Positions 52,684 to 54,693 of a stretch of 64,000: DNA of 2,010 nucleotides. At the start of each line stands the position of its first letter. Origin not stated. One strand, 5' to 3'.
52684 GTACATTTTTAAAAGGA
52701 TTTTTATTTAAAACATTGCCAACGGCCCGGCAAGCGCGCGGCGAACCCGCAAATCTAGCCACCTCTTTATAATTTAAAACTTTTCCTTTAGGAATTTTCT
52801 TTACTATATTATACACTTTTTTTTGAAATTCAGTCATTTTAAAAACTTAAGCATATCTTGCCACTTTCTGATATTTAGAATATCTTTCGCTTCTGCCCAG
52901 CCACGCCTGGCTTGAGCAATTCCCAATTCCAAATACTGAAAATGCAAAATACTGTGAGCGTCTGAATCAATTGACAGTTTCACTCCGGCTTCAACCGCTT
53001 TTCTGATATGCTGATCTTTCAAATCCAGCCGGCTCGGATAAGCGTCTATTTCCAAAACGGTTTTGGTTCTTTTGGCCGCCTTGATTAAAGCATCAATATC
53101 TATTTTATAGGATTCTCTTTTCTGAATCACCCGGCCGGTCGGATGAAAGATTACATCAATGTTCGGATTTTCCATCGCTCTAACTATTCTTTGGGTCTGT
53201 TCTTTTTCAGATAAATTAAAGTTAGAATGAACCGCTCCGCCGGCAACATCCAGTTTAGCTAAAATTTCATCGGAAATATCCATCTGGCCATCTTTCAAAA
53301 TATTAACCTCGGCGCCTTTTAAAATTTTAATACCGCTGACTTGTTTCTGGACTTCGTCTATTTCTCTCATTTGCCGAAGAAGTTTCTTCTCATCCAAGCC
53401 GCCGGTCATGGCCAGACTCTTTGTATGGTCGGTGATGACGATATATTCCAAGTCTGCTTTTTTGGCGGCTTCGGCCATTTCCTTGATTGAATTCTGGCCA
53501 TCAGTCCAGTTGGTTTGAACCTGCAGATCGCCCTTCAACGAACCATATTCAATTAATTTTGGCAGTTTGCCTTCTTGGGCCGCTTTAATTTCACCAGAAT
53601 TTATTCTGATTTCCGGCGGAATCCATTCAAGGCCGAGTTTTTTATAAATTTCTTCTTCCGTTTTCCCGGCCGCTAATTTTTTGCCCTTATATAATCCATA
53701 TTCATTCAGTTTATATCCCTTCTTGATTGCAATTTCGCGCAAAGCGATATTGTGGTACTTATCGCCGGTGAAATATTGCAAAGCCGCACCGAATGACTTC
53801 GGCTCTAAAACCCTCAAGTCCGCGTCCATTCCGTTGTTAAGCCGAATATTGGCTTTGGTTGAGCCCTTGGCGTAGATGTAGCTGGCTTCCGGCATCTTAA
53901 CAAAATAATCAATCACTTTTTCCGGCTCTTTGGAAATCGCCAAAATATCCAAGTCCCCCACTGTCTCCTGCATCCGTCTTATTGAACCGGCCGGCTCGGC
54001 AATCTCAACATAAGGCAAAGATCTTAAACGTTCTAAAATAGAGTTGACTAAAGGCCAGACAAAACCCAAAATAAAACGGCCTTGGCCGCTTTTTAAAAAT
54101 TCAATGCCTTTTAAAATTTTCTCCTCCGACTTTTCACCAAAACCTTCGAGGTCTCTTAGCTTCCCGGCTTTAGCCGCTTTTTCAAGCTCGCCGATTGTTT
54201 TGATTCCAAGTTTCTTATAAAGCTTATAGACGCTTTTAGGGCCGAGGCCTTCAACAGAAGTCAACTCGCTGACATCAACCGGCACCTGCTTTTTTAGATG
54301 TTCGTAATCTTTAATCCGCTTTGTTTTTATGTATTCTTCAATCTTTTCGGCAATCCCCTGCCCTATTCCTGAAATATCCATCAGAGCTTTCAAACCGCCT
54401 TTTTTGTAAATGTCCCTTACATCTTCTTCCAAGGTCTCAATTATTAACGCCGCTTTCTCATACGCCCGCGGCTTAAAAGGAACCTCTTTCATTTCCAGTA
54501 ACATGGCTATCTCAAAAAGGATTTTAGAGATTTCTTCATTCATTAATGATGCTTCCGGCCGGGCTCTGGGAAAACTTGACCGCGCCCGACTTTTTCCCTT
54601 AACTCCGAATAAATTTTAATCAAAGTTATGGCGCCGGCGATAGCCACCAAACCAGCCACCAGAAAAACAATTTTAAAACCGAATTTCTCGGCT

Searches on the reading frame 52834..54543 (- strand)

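Call 47: search_protein_families(library=pfam, proteins=[window:52834-54543:-], max_evalue=0.001)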
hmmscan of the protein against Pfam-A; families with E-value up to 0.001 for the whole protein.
window:52834-54543:- (569 aa): 5 families
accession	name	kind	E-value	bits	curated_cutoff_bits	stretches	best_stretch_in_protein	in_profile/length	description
PF14791.11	DNA_pol_B_thumb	-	6.1e-25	87.3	25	1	254-313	1-62/63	DNA polymerase beta thumb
PF14716.13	HHH_8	-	8e-16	58.6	30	1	2-76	3-72/73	Helix-hairpin-helix domain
PF14520.12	HHH_5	-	1.5e-11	45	27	1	92-146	2-54/57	Helix-hairpin-helix domain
PF02811.25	PHP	-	3.9e-08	34.2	26.4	1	339-450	1-73/164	PHP domain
PF00633.29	HHH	-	2.4e-05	24.4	24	0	83-107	2-26/30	Helix-hairpin-helix motif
